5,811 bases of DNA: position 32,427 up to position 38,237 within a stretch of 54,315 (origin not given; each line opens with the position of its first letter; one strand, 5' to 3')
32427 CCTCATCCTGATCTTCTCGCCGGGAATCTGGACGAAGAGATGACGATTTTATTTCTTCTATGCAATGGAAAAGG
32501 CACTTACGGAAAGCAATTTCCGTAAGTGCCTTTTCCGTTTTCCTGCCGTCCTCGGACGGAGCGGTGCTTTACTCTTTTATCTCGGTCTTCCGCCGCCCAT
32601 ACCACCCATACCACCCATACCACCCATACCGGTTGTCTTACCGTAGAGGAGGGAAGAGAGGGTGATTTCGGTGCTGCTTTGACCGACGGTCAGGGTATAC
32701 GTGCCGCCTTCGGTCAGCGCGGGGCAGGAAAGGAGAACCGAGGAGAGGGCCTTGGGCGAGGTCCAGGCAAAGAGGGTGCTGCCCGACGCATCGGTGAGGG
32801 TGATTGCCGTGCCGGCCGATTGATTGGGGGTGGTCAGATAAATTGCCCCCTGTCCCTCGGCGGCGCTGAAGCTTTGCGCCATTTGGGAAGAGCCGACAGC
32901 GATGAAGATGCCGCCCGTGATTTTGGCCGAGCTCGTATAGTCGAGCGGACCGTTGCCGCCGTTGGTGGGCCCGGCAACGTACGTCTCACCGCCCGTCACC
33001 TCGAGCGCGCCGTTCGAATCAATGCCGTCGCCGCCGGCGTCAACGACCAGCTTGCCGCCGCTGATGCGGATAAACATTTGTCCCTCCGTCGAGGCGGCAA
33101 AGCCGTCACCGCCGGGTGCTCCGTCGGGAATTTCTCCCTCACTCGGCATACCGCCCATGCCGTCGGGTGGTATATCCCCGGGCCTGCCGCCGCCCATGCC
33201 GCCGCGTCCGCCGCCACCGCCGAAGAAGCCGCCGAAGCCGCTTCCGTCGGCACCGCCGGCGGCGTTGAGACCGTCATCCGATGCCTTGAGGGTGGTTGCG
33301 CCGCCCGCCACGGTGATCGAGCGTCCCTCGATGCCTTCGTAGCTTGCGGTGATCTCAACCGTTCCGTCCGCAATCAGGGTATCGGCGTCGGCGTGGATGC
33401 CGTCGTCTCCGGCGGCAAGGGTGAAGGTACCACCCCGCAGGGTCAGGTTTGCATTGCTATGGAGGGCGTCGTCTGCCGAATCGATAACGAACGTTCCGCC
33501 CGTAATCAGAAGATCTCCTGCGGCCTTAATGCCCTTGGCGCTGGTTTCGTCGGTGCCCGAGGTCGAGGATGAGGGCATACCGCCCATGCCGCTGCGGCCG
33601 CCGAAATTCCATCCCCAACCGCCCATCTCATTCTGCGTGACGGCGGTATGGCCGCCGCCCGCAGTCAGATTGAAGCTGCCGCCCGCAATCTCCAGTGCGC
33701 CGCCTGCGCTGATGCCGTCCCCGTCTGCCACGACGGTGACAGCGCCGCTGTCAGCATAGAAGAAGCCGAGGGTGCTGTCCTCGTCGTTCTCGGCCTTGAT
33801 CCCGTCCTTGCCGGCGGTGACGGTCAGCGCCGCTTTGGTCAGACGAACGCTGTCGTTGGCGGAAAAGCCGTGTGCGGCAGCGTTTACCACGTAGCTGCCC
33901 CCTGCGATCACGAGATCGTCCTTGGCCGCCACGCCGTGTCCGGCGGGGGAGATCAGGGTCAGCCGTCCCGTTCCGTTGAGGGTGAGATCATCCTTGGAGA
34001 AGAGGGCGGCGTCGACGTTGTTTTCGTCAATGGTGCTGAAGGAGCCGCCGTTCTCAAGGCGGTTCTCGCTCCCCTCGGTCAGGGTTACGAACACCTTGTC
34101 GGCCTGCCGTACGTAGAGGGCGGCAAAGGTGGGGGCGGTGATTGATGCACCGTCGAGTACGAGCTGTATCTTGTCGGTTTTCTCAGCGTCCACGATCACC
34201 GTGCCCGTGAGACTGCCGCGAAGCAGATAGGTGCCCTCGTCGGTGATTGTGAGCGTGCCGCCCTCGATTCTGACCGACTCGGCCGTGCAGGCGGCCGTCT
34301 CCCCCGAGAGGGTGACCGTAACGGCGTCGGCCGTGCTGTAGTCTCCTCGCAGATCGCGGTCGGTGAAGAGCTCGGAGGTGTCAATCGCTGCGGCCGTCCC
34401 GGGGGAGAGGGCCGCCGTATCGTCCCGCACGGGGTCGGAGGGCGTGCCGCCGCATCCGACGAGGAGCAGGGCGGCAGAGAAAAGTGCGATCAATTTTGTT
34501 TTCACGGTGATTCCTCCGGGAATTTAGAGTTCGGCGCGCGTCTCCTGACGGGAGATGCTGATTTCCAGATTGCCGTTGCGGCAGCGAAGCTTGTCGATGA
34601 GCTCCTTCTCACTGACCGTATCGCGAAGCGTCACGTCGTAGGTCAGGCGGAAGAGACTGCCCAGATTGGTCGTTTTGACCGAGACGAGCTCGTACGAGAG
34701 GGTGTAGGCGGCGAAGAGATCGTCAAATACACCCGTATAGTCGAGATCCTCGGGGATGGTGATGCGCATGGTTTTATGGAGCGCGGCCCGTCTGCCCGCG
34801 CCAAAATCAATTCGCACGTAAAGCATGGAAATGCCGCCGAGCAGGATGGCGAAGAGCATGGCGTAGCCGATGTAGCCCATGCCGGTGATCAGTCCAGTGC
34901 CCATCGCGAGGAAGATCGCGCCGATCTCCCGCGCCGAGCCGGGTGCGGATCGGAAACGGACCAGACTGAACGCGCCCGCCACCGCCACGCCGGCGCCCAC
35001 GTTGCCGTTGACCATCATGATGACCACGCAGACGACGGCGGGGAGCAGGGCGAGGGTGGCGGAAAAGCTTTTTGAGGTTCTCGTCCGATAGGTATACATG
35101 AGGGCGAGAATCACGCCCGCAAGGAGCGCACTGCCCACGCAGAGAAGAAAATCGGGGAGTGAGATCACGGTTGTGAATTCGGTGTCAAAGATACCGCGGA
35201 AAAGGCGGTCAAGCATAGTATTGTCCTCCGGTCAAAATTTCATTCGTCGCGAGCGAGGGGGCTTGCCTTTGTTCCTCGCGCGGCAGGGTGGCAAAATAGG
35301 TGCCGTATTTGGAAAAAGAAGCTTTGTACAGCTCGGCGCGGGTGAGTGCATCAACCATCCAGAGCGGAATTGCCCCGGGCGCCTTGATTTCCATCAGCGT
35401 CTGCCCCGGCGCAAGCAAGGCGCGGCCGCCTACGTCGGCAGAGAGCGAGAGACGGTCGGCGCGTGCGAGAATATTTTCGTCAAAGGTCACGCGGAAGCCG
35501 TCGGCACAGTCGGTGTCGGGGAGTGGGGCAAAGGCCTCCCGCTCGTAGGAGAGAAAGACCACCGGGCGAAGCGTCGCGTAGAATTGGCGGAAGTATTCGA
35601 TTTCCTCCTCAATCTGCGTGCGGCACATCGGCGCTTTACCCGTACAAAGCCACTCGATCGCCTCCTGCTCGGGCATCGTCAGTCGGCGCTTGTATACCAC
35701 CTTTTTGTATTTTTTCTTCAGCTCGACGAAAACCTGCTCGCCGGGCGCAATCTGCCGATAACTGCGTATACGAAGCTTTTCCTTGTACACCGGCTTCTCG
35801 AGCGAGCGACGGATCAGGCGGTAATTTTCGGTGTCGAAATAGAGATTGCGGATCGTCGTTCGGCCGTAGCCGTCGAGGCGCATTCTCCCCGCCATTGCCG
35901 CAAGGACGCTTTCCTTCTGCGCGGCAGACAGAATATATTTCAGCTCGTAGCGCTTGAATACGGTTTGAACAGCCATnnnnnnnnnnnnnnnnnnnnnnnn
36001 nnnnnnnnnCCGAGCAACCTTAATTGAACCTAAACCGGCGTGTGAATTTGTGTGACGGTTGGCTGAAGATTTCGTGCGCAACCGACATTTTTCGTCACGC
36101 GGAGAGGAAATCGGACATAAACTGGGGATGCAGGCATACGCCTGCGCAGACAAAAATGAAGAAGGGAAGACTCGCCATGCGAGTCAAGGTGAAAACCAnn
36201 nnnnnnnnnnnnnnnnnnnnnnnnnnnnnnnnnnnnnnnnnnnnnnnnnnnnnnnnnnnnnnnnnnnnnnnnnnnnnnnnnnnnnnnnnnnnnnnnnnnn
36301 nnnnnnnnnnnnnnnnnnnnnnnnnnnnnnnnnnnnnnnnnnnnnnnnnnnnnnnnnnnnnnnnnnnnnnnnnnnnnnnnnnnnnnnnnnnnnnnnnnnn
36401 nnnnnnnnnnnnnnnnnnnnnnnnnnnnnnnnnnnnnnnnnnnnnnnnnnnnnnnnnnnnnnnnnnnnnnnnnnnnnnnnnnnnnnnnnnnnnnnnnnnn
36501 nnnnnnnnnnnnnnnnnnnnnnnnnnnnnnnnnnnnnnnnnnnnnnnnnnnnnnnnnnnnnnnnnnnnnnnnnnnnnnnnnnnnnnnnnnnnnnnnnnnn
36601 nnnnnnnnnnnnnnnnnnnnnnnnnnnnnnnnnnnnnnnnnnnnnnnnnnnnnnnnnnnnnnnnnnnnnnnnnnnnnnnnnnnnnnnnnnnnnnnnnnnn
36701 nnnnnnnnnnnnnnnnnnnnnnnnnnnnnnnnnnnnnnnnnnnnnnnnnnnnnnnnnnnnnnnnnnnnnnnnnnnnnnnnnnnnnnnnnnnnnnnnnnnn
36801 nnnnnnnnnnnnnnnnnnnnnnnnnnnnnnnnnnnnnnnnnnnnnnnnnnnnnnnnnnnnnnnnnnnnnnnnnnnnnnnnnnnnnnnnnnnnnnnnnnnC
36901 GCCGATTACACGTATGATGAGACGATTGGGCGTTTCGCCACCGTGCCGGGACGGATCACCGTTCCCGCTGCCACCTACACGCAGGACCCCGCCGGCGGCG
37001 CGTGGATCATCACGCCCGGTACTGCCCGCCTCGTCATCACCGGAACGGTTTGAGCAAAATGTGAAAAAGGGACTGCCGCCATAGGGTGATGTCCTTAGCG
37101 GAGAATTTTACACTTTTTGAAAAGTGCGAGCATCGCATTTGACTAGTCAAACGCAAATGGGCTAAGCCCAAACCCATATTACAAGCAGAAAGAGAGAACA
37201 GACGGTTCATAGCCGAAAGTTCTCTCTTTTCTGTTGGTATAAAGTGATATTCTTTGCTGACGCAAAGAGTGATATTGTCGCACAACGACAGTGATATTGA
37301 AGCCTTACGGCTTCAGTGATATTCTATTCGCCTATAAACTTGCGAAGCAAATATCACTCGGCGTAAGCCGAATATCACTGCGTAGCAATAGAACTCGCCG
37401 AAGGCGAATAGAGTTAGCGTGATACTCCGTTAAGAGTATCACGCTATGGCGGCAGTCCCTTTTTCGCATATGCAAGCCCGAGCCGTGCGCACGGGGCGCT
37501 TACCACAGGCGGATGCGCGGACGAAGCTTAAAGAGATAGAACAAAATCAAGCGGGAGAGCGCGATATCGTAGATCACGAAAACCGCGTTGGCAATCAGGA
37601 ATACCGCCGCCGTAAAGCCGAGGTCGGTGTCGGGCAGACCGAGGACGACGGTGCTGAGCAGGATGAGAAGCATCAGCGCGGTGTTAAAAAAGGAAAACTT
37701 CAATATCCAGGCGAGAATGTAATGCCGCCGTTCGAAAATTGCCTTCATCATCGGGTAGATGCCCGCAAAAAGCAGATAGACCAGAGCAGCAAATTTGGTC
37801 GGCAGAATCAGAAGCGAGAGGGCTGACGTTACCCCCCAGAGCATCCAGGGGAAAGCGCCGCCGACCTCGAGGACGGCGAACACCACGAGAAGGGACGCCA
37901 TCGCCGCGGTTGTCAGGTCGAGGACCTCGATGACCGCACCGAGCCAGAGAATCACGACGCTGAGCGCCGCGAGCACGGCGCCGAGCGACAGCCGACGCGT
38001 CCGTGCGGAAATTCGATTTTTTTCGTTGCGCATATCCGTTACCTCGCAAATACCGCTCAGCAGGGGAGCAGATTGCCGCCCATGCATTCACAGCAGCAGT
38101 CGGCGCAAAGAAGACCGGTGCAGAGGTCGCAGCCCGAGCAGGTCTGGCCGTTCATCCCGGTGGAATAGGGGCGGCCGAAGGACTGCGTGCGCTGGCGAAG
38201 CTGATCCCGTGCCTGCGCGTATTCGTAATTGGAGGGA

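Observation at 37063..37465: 403-bp non-coding element bounded by a long inverted repeat and built from 9-mer plus mini-hairpin modules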

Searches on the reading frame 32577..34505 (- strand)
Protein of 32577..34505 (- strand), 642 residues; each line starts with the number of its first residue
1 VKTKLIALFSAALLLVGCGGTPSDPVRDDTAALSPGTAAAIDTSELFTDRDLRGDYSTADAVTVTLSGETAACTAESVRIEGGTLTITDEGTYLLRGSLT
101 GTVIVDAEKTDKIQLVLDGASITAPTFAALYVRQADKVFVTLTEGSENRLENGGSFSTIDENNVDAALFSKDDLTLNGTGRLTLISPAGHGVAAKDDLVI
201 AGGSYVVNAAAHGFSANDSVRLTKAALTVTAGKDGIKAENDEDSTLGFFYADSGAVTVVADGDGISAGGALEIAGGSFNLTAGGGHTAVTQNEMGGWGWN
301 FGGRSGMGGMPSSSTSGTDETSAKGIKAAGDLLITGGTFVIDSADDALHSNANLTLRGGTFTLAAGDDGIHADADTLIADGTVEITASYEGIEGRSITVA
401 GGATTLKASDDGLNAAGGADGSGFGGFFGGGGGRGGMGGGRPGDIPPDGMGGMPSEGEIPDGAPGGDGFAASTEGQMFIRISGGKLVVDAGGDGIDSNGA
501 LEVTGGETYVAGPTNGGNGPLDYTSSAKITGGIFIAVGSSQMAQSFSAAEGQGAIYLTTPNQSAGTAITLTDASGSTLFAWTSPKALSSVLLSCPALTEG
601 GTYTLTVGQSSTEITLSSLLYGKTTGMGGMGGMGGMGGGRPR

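Call 10: search_protein_families(library=pfam, proteins=[window:32577-34505:-])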
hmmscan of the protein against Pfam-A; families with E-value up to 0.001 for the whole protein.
window:32577-34505:- (642 aa): 1 family
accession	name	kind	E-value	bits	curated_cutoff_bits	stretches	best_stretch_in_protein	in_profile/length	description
PF14262.12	Cthe_2159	-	2.7e-90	302.7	25.8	2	81-369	1-262/262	Carbohydrate-binding domain-containing protein Cthe_2159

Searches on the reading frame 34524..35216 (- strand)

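Call 10: search_protein_families(library=pfam, proteins=[window:34524-35216:-])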
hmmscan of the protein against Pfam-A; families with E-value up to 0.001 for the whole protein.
window:34524-35216:- (230 aa): 1 family
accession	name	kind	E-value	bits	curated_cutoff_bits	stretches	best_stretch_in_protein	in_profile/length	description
PF16316.10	DUF4956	-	1.6e-13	51.2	30.6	1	34-133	6-107/169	Domain of unknown function (DUF4956)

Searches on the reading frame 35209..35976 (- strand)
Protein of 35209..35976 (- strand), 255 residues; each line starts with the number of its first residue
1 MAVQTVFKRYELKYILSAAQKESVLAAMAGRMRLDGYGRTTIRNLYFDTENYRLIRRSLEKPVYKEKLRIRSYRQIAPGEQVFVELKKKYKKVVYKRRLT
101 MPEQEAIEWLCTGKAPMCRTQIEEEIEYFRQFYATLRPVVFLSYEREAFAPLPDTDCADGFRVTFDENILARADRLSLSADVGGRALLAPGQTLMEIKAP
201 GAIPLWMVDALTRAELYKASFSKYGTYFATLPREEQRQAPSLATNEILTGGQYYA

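Call 10: search_protein_families(library=pfam, proteins=[window:35209-35976:-])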
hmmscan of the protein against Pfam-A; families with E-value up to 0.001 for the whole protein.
window:35209-35976:- (255 aa): 1 family
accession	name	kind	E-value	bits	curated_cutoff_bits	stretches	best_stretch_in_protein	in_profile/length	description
PF09359.15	VTC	-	1.8e-36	126.3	23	1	8-230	1-233/235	VTC domain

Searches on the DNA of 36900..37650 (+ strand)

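Call 5: search_rna_families(source=window, start=36900, end=37650, threshold=evalue, max_evalue=10, show_alignments=2)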
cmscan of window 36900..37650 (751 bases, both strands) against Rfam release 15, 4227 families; matches with E-value up to 10: 9.
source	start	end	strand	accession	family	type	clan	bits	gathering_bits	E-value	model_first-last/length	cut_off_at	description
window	37346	37416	-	RF01706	Gut-1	Gene; sRNA;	-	46.5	50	6.3e-08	1-77/77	no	Gut-1 RNA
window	37242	37327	+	RF01706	Gut-1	Gene; sRNA;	-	40.2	50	2.5e-06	1-77/77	no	Gut-1 RNA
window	37182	37306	+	RF02779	PepN_thermometer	Cis-reg; thermoregulator;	-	18.7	83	1.2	1-136/136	no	PepN 5' UTR thermometer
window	37300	37396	-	RF03424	mir-4856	Gene; miRNA;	-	17.8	70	1.9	1-84/84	no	mir-4856 microRNA precursor family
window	37194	37257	-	RF02844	RefA9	Gene; antisense;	-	17.6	49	6.5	1-64/64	no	Enterococcus sRNA A9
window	37214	37281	+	RF00815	mir-244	Gene; miRNA;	-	16.9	62.5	1.9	1-94/94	no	mir-244 microRNA precursor family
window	37293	37329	-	RF01343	CRISPR-DR33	Gene; CRISPR;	-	15.3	39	4.4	1-37/37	no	CRISPR RNA direct repeat element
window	37358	37419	+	RF02914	DUF805b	Cis-reg;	CL00115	14.2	35.6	0.48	1-35/35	no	DUF805b RNA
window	36989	37041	-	RF01149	sR10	Gene; snRNA; snoRNA; CD-box;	-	11.6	45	3.4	1-54/54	no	Small nucleolar RNA sR10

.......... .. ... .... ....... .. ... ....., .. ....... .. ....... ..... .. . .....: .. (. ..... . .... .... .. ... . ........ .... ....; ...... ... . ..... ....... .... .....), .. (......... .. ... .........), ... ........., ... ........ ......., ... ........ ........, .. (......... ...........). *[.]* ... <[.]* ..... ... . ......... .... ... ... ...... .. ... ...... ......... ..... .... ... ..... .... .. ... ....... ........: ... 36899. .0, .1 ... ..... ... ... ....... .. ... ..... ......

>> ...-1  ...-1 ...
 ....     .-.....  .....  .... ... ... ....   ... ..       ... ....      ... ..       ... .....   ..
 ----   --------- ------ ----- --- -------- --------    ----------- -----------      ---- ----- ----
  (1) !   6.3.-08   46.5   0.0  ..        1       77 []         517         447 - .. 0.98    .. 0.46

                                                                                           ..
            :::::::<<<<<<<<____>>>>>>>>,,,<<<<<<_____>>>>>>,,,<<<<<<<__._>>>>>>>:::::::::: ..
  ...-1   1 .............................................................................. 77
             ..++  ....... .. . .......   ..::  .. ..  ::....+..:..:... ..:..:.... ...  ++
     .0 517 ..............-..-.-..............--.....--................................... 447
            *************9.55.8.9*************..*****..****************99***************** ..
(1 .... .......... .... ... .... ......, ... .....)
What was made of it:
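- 37243..37323 (+): Forward array: four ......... motifs (37243, 37268, 37290, 37315) with three hairpins at 37252-37267, 37277-37289 and 37299-37314. Rfam Gut-1 hit at 37242-37327 (+), 40.2 bits (call 5).
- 37340..37407 (+): Inverted array. Hairpin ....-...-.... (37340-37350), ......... (37350-37358), hairpin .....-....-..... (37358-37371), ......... (37371-37379), hairpin TGC-GTA-GCA (37379-37387), degenerate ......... (37387-37395), hairpin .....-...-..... (37395-37407). Rfam Gut-1 hit at 37346-37416 on the - strand, 46.5 bits (call 5).
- On Rfam Gut-1 (RF01706): The window scores 46.5 bits at 37346-37416 (-) and 40.2 bits at 37242-37327 (+), with E-values of 6e-8 and 2.5e-6 in the local search (call 5).
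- Rfam Gut-1 hits both halves of the window element on opposite strands (call 5).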

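Call 14: search_dna_similar(query=window:37040-37490:+, collection=phages, mode=distant, max_evalue=0.01)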
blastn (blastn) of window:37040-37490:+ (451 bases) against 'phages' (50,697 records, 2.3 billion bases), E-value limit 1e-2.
Records with a match: 1; places in all: 1; records where one place covers at least 80% of the query: 0.
Best place of each record, by identity: 60-80% 1.
By first word of the organism name: Bacteriophage 1.
By host as written in the record: - 1.
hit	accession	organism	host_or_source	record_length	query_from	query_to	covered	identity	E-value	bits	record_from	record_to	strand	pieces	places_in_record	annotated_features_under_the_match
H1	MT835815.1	Bacteriophage sp.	human fecal samples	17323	274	371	22%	79.8%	1e-13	82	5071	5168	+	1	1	record has no annotation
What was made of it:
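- On Rfam Gut-1 (RF01706): The window is 80% identical over 98 nt to MT835815 (call 14).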

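Call 15: search_dna_similar(query=window:37040-37490:+, collection=plasmids, mode=distant, max_evalue=0.01)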
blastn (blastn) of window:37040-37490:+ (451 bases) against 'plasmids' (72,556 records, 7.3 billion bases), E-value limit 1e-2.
No match.
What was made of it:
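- On Iteron array of a plasmid or phage origin: There was no plasmid match (call 15).
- Tried and rejected: The plasmid collection gave no match (call 15).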

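Call 16: get_annotated_region(hit=H1, flank=6000)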
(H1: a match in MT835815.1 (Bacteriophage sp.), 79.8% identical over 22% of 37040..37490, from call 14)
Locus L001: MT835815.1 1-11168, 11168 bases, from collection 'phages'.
description: UNVERIFIED: Bacteriophage sp. clone scaffold_749 genomic sequence.
organism: Bacteriophage sp. (NCBI taxid 38018)
taxonomy: Viruses
host: -; source: human fecal samples; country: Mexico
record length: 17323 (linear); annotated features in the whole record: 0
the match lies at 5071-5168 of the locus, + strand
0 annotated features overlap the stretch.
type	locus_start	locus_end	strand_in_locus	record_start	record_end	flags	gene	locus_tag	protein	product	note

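Call 18: search_rna_families(source=L001, start=4000, end=6200, threshold=evalue, max_evalue=0.01)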
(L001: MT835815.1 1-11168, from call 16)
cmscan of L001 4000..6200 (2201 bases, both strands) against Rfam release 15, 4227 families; matches with E-value up to 0.01: 2.
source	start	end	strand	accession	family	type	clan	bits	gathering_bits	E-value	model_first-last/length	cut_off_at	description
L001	5212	5285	-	RF00005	tRNA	Gene; tRNA;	CL00001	63.6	29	6.2e-13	1-71/71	no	tRNA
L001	5104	5174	-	RF01706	Gut-1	Gene; sRNA;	-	59.1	50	1.2e-10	1-77/77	no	Gut-1 RNA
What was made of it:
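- The window is 80% identical over 98 nt to MT835815, which scores 59.1 bits (calls 14, 18).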

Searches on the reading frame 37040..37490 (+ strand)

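Call 68: search_protein_families(library=pfam, proteins=[L001:4603-4968:-], max_evalue=0.01)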
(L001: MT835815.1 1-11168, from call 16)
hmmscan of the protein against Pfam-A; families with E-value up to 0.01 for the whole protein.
L001:4603-4968:- (121 aa): 1 family
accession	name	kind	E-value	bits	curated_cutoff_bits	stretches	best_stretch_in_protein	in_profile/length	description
PF05635.17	23S_rRNA_IVP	-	3.4e-29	101.6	33.8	1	9-110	5-105/106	23S rRNA-intervening sequence protein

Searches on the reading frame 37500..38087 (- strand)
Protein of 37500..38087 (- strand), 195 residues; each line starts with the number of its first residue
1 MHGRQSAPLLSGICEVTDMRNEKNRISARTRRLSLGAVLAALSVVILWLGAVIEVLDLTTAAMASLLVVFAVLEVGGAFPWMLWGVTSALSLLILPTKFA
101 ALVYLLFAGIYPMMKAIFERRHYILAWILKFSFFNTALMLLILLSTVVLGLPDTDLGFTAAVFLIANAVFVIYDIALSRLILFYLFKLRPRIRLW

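Call 10: search_protein_families(library=pfam, proteins=[window:37500-38087:-])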
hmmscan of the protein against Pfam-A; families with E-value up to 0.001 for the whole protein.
window:37500-38087:- (195 aa): 0 families

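Call 40: find_encoding_contigs(protein=window:37500-38087:-, flank=3000, max_places=10)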
Protein window:37500-38087:- (195 aa): no gene with exactly this product is on record in the collection.

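Call 43: find_encoding_contigs(protein=window:37503-38033:-, flank=3000, max_places=10)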
Protein seq(177 aa) (177 aa): no gene with exactly this product is on record in the collection.

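Call 45: find_homologous_proteins(query=window:37503-38033:-, max_evalue=1e-20)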
Query seq(177 aa) (177 aa): 86 proteins with E <= 1e-20 among 4003 candidates.
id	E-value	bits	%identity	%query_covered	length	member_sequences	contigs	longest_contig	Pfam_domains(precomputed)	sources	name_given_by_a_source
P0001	5.6e-101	354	100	100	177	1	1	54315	-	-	-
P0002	6.9e-71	256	71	98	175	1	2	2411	-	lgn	-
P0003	6.6e-70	252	72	99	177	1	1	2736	-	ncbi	-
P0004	8.7e-69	249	69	98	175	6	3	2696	-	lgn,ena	-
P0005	1.1e-68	248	69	98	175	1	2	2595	-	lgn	-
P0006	5.8e-68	246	68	98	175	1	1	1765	-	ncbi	-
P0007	7.8e-68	246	68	98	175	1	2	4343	-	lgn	-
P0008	2.8e-67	244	69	97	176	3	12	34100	-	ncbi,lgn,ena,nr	ncbi:MAG: hypothetical protein IJF49_04605 [Clostridia bacterium]|nr:hypothetical protein [Clostridi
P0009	3.1e-67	244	68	97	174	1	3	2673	-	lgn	-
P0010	5.5e-67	243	67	98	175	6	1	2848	-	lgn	-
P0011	2.4e-65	238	67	95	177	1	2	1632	-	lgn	-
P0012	5.3e-62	227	66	98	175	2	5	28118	-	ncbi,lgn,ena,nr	ncbi:MAG: hypothetical protein IKD37_03320 [Clostridia bacterium]|nr:hypothetical protein [Clostridi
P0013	1.1e-61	226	65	97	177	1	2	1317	-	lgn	-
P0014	1.7e-61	225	62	97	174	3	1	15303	-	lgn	-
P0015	2.4e-61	225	65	97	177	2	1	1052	-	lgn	-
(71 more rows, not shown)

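Call 46: find_encoding_contigs(protein=P0008, flank=3000, max_places=4)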
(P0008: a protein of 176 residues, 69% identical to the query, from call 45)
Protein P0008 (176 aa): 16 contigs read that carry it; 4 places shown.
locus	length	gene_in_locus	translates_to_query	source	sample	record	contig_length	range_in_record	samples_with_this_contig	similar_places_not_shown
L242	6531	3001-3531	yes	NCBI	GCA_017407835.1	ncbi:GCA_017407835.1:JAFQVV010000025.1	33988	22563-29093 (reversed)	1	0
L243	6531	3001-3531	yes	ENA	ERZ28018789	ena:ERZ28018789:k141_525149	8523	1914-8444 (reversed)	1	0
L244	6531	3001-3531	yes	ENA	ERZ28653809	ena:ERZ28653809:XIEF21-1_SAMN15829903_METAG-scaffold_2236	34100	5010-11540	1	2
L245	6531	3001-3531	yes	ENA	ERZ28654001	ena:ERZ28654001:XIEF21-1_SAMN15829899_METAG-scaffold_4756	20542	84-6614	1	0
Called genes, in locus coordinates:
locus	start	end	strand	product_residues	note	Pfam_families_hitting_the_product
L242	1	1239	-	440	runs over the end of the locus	PF02056:Glyco_hydro_4, PF11975:Glyco_hydro_4C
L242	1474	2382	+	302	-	PF18937:DUF5685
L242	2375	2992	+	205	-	PF00226:DnaJ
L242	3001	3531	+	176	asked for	-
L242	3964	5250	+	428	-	PF10509:GalKase_gal_bdg, PF00288:GHMP_kinases_N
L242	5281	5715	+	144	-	-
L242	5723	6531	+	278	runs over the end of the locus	PF00753:Lactamase_B, PF23023:Anti-Pycsar_Apyc1, PF12706:Lactamase_B_2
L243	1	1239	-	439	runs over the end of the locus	?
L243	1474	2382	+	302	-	PF18937:DUF5685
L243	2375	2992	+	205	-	PF00226:DnaJ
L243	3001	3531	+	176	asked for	-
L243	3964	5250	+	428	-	PF10509:GalKase_gal_bdg, PF00288:GHMP_kinases_N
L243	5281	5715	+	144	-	-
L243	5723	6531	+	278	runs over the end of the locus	PF00753:Lactamase_B, PF23023:Anti-Pycsar_Apyc1, PF12706:Lactamase_B_2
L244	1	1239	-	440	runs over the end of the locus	PF02056:Glyco_hydro_4, PF11975:Glyco_hydro_4C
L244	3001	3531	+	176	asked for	-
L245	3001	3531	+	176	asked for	-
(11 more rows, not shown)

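Call 47: find_encoding_contigs(protein=P0012, flank=3000, max_places=4)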
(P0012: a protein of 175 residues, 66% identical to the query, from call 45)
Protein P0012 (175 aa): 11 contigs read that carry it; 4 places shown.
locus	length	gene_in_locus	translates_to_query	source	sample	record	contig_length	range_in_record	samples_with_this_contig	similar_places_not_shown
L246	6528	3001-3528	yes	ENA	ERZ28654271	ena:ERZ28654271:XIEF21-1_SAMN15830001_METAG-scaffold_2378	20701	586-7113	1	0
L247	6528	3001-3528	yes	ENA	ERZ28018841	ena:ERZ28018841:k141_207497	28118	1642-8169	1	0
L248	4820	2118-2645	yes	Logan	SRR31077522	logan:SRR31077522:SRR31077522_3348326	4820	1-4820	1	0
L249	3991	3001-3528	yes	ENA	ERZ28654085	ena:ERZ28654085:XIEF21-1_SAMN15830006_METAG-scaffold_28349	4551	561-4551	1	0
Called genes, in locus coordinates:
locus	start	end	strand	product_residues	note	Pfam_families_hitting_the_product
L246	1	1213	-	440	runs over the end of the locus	PF02056:Glyco_hydro_4, PF11975:Glyco_hydro_4C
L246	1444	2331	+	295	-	PF18937:DUF5685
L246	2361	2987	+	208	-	PF00226:DnaJ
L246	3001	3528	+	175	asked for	-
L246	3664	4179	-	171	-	PF01863:YgjP-like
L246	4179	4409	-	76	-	-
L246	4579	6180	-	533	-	PF02378:PTS_EIIC, PF00367:PTS_EIIB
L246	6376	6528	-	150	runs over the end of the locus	PF00358:PTS_EIIA_1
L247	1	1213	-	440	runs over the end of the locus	PF02056:Glyco_hydro_4, PF11975:Glyco_hydro_4C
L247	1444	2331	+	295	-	PF18937:DUF5685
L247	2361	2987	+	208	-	PF00226:DnaJ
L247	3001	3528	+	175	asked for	-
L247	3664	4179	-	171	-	PF01863:YgjP-like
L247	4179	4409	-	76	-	-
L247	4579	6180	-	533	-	PF02378:PTS_EIIC, PF00367:PTS_EIIB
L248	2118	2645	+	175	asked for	-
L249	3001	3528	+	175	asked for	-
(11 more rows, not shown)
